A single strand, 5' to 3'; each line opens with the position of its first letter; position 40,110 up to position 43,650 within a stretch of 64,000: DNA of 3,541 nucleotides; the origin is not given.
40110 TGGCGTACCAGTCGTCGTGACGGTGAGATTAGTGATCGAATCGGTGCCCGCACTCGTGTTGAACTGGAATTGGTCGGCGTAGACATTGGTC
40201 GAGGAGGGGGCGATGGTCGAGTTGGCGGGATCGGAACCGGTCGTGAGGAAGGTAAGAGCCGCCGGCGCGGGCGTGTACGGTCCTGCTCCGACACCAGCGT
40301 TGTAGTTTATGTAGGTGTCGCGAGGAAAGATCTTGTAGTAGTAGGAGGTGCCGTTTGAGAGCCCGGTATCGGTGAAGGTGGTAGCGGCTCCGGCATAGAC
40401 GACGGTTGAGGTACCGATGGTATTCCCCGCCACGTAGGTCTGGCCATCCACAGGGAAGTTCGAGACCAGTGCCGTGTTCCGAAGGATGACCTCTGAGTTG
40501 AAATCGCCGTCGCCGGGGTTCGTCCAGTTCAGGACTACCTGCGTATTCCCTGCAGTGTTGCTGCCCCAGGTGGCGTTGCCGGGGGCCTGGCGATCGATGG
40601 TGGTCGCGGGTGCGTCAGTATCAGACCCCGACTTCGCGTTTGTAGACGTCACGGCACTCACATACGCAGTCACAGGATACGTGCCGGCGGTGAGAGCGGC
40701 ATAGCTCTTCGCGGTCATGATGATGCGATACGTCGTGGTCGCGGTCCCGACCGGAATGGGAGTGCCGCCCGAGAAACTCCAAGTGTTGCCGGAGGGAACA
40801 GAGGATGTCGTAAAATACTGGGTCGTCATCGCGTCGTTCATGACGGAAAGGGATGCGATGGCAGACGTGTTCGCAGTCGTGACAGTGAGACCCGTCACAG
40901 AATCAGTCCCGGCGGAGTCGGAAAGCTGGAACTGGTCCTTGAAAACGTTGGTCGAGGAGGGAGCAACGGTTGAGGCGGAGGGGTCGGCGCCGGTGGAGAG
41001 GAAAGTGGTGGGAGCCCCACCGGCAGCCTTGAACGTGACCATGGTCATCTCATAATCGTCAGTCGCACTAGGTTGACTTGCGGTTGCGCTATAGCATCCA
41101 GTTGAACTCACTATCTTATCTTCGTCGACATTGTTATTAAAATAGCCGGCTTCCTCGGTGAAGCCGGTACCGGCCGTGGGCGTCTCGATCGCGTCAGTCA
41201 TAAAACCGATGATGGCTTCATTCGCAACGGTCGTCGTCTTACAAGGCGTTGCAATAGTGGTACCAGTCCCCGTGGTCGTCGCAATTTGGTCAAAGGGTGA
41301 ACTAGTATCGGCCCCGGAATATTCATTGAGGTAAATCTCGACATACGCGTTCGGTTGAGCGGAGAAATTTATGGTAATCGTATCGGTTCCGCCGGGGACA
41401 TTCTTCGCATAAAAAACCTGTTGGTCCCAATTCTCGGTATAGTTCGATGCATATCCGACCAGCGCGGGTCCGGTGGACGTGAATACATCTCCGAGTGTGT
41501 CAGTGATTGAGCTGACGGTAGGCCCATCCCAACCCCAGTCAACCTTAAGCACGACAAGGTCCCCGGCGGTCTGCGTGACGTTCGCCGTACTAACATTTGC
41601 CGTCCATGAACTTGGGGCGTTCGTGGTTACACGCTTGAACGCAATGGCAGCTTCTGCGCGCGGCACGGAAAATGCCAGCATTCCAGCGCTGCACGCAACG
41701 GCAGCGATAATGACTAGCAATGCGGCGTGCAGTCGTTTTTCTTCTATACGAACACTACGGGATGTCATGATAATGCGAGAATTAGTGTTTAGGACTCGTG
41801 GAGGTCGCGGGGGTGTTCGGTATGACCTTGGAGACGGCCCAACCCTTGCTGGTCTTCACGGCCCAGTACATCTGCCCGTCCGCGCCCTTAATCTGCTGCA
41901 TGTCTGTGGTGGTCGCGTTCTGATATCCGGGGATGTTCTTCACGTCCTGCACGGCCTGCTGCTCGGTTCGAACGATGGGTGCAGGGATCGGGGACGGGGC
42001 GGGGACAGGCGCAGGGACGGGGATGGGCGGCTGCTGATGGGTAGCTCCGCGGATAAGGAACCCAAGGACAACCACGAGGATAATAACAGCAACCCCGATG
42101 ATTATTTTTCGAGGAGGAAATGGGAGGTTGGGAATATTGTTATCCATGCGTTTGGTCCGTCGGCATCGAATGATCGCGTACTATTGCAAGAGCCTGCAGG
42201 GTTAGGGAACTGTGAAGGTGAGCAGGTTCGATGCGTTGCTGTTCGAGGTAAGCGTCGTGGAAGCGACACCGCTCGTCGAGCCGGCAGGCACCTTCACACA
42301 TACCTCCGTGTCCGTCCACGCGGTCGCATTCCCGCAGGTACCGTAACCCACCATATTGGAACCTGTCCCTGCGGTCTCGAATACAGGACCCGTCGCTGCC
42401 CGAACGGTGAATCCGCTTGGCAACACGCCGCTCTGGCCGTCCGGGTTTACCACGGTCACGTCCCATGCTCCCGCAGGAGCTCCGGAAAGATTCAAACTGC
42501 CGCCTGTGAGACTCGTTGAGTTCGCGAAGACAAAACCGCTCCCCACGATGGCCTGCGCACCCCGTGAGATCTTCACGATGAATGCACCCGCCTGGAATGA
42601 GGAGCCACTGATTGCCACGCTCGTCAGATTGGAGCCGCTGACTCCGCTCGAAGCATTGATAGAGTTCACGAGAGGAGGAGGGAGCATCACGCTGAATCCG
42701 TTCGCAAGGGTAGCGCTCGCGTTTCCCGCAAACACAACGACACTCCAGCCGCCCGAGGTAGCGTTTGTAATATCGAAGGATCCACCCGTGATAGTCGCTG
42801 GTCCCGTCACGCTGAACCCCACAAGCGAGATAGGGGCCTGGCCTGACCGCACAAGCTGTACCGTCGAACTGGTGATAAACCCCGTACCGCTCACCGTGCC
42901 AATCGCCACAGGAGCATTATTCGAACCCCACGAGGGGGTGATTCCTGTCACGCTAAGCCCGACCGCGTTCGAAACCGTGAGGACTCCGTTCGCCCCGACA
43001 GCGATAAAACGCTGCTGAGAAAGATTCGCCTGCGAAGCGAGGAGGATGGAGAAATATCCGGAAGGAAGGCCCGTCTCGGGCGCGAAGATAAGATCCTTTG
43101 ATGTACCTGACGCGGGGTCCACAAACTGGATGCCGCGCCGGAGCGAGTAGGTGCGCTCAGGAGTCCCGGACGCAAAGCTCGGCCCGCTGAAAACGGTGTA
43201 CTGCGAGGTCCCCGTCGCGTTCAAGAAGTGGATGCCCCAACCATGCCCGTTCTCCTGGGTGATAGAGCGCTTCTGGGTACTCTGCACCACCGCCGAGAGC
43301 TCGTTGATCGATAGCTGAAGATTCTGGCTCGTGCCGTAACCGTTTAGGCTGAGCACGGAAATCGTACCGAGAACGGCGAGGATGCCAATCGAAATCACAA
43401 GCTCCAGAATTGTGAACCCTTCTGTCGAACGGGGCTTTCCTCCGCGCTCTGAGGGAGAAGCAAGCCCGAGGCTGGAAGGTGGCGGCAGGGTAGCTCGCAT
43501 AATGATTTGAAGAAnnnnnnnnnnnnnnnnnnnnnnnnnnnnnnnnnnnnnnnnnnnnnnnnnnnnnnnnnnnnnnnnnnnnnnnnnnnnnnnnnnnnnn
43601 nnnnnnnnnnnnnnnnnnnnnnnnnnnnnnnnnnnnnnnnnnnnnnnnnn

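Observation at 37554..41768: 1404-aa surface protein with a perfect ~752-bp tandem duplication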

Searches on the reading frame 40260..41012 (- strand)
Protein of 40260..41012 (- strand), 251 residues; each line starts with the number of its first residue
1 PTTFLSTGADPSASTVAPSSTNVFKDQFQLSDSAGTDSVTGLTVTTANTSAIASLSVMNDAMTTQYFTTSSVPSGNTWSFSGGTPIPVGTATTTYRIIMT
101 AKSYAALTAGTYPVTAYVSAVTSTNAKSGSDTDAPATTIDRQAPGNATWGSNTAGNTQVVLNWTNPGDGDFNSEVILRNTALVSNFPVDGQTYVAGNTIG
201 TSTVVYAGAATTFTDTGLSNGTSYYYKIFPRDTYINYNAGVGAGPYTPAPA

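Call 81: search_protein_families(library=pfam, proteins=[window:40260-41012:-], max_evalue=10)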
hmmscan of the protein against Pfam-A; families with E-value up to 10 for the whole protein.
window:40260-41012:- (251 aa): 1 family
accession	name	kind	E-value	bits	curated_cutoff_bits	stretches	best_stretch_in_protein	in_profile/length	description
PF16656.11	Pur_ac_phosph_N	-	0.021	15.8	30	1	155-228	11-78/93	Purple acid Phosphatase, N-terminal domain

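Call 83: search_solved_structures(query=A7, max_evalue=1)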
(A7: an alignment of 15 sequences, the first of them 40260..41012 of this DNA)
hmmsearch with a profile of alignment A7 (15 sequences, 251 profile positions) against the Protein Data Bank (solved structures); distinct sequences matched with E-value up to 1: 6.
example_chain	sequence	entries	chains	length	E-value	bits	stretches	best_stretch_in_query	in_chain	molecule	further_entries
1x5k_A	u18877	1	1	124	0.077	15.6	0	130-170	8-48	Neogenin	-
4bq8_A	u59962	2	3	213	0.38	13.3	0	109-170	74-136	NEOGENIN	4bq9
3p4l_A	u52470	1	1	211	0.69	12.4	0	109-170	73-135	Neogenin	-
8tpu_S8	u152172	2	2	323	0.74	12.4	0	3-108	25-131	Receptor for activated c kinase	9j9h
4bq6_A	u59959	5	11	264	0.78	12.3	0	109-170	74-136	NEOGENIN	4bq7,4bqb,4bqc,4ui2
6z3m_E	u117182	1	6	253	0.96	12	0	109-170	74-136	Neogenin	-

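Call 88: search_protein_representatives(alignment_id=A7)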
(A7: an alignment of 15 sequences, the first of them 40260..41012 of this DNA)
Query: 15 sequences, 251 profile positions. Proteins with E-value up to 0.001 (for the whole library): 9292; up to 1e-10: 3236; up to 1e-30: 917. The best 150 are listed.
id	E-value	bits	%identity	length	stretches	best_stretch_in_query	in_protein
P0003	0.0e+00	1776.6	-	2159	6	3-249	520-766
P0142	0.0e+00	1662.4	-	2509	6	4-250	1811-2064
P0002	0.0e+00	1656.5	-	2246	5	2-250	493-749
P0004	0.0e+00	1608.2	-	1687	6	2-249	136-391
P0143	0.0e+00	1534.0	-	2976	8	2-244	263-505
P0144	0.0e+00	1450.5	-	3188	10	2-242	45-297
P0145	0.0e+00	1143.6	-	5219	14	139-239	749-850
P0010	0.0e+00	1046.0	-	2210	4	1-249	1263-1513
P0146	0.0e+00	1021.4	-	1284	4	3-250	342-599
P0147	0.0e+00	1020.7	-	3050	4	2-249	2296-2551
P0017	3.8e-278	933.9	-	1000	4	1-248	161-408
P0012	4.8e-275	923.7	-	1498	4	2-249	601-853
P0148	8.4e-275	922.9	-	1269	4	2-249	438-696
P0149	5.0e-268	900.7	-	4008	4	2-249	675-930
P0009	2.1e-252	849.5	-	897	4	1-249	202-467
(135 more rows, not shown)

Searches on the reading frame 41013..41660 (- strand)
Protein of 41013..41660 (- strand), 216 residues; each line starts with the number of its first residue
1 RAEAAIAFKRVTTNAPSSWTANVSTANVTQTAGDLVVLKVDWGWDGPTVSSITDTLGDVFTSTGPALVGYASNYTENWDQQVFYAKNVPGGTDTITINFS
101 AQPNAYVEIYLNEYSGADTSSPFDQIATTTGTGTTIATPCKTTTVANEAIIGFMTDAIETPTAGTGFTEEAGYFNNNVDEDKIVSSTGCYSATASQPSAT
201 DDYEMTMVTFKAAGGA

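Call 41: search_solved_structures(query=A2, max_evalue=10)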
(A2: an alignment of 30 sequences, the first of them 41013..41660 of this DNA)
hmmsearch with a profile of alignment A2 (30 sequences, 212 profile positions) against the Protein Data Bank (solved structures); distinct sequences matched with E-value up to 10: 4.
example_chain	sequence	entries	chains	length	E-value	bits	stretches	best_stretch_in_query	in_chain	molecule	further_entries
9c79_L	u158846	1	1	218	0.6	12.9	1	51-98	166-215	Monoclonal antibody MAD21-101 Fab Light Chain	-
9msk_L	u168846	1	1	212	0.66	12.8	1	51-98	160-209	RM3-26 fab light chain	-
2ogs_A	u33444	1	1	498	1.4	11.7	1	33-97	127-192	Thermostable carboxylesterase Est50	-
2ogt_A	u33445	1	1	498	1.4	11.7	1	33-97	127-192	Thermostable carboxylesterase Est50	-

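Call 42: search_protein_families(library=pfam, alignment_id=A2, max_evalue=1)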
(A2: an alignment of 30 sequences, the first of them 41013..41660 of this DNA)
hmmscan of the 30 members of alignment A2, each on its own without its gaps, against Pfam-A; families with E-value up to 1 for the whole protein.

A. member 1, window:41013-41660:- (216 aa): 0 families

B. families by the number of members that match (of 30 scanned): 7 families
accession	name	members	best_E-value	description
PF09864.15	MliC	2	0.011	Membrane-bound lysozyme-inhibitor of c-type lysozyme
PF18705.7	DUF5643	2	0.026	Family of unknown function (DUF5643)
PF19596.4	DUF6101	1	0.024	Family of unknown function (DUF6101)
PF16876.10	Lipin_mid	1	0.075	Lipin/Ned1/Smp2 multi-domain protein middle domain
PF24149.1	K1-lyase_Rider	1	0.076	K1 capsule-specific polysaccharide lyase, Rider domain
PF01737.22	Ycf9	1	0.18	YCF9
PF13542.12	HTH_Tnp_ISL3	1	0.2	Helix-turn-helix domain of transposase family ISL3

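Call 45: predict_structure(alignment_id=A2)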
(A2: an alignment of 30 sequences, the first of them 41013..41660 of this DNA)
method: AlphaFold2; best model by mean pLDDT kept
length: 216 residues; sequences in the alignment: 30
mean_pLDDT: 91.4   pTM: 0.90
mean pLDDT of the five models: 91.4, 91.0, 90.0, 89.7, 88.6
residues with pLDDT >= 90: 162; 70-90: 45; 50-70: 9; < 50: 0
segments of 3 or more residues with pLDDT < 50: none
pLDDT, mean of each block of 10 residues (from residue 1): 85 89 92 97 89 97 85 77 97 97 92 96 96 94 96 88 94 87 96 89 94 82
secondary structure, 60 per line:
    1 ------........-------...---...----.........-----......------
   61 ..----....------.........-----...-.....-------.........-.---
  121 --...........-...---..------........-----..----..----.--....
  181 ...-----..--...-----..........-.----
elements in order: E7-14 E22-24 E28-30 E35-43 E49-54 E67-70 E77-85 E91-93 E95-99 E107-115 E123-133 E135-137 E149-156 E177-183 E193-195 E201-210

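Call 51: fold_search(model_id=the predicted structure, library=pdb)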
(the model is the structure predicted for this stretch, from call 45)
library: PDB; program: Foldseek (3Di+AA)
matches with E <= 10: 364; with E <= 0.001: 0
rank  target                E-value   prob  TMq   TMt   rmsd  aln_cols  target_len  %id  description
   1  1w8x_G                1.4e-02  0.41  0.26  0.16  16.2       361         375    8  Structural analysis of PRD1 (released 2004-11-11)
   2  1w8x_K                1.7e-02  0.47  0.28  0.19  14.7       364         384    8  Structural analysis of PRD1 (released 2004-11-11)
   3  1w8x_F                1.8e-02  0.44  0.27  0.17  15.8       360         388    8  Structural analysis of PRD1 (released 2004-11-11)
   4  5dza                  2.0e-02  0.20  0.21  0.16  24.0       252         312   14  Streptococcus agalactiae AgI/II polypeptide BspA C terminal domain (WT) (released 2016-06-22)
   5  1hqn_C                2.1e-02  0.44  0.28  0.19  16.0       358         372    8  THE SELENOMETHIONINE DERIVATIVE OF P3, THE MAJOR COAT PROTEIN OF THE LIPID-CONTAINING BACTERIOPHAGE PRD1. (released 2001-01-17)
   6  1w8x_J                2.1e-02  0.33  0.25  0.16  15.6       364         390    8  Structural analysis of PRD1 (released 2004-11-11)
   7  1gw7_D                2.2e-02  0.35  0.26  0.17  15.6       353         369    8  QUASI-ATOMIC RESOLUTION MODEL OF BACTERIOPHAGE PRD1 CAPSID, OBTAINED BY COMBINED CRYO-EM AND X-RAY CRYSTALLOGRAPHY. (released 2002-03-13)
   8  1gw8_D                2.2e-02  0.35  0.26  0.17  15.6       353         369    8  quasi-atomic resolution model of bacteriophage PRD1 sus607 mutant, obtained by combined cryo-EM and X-ray crystallogra (released 2002-03-15)
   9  1w8x_A                2.2e-02  0.33  0.25  0.17  15.3       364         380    8  Structural analysis of PRD1 (released 2004-11-11)
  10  6q5u_D                2.3e-02  0.44  0.29  0.19  15.7       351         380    7  High resolution electron cryo-microscopy structure of the bacteriophage PR772 (released 2019-06-19)
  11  1w8x_B                2.6e-02  0.33  0.25  0.16  15.5       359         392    8  Structural analysis of PRD1 (released 2004-11-11)
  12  1w8x_C                2.8e-02  0.38  0.28  0.19  15.2       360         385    8  Structural analysis of PRD1 (released 2004-11-11)
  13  1gw8_A                2.8e-02  0.25  0.25  0.16  16.9       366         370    7  quasi-atomic resolution model of bacteriophage PRD1 sus607 mutant, obtained by combined cryo-EM and X-ray crystallogra (released 2002-03-15)
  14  7ook_A                3.5e-02  0.44  0.29  0.19  14.5       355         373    7  Bacteriophage PRD1 Major Capsid Protein P3 in complex with CPZ (released 2022-06-08)
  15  1hqn_A                3.5e-02  0.35  0.29  0.20  14.5       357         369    8  THE SELENOMETHIONINE DERIVATIVE OF P3, THE MAJOR COAT PROTEIN OF THE LIPID-CONTAINING BACTERIOPHAGE PRD1. (released 2001-01-17)
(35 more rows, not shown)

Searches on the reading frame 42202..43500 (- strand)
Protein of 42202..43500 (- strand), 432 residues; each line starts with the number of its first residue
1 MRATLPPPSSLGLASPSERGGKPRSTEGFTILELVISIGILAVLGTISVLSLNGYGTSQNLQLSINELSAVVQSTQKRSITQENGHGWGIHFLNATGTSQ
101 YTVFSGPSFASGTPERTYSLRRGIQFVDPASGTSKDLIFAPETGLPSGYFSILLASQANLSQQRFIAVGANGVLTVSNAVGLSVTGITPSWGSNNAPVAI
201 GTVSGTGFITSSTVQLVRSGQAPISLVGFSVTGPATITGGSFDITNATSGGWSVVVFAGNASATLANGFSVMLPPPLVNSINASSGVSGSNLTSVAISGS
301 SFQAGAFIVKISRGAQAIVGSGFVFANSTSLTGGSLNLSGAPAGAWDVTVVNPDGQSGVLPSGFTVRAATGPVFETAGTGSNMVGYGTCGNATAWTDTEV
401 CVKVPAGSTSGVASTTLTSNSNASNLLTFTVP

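Call 7: search_protein_families(library=pfam, proteins=[window:42202-43500:-], max_evalue=0.01)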
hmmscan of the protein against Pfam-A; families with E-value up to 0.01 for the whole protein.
window:42202-43500:- (432 aa): 1 family
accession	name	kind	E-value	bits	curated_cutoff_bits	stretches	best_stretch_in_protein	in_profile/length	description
PF07963.17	N_methyl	-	0.00047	20.1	21.2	1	27-47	5-25/27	Prokaryotic N-terminal methylation motif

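Call 80: search_protein_families(library=ncbifam, proteins=[window:42202-43500:-], max_evalue=0.1)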
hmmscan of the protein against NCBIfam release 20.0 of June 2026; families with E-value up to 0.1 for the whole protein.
window:42202-43500:- (432 aa): 7 families
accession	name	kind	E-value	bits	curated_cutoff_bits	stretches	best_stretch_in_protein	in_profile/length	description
TIGR01708.2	typeII_sec_gspH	equivalog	0.00015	21.8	80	1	27-91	2-66/169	type II secretion system minor pseudopilin GspH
NF040982.1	ComGD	equivalog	0.00062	20.2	70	1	27-84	2-59/139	competence type IV pilus minor pilin ComGD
NF007862.0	PRK10574.1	equivalog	0.0013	18.9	138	1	26-55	4-33/145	prepilin peptidase-dependent pilin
NF007800.0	PRK10506.1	equivalog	0.037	13.9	158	1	25-79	7-61/163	prepilin peptidase-dependent protein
TIGR02532.1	IV_pilin_GFxxxE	domain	0.041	13.8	16.3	0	28-47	3-22/24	prepilin-type N-terminal cleavage/methylation domain-containing protein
TIGR02862.1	spore_BofA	subfamily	0.051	13.9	53.35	0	32-73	24-65/83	pro-sigmaK processing inhibitor BofA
NF058597.1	CoaZ_rpt_PGGG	domain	0.065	13.3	30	1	274-358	1-82/88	choice-of-anchor Z repeating domain-containing protein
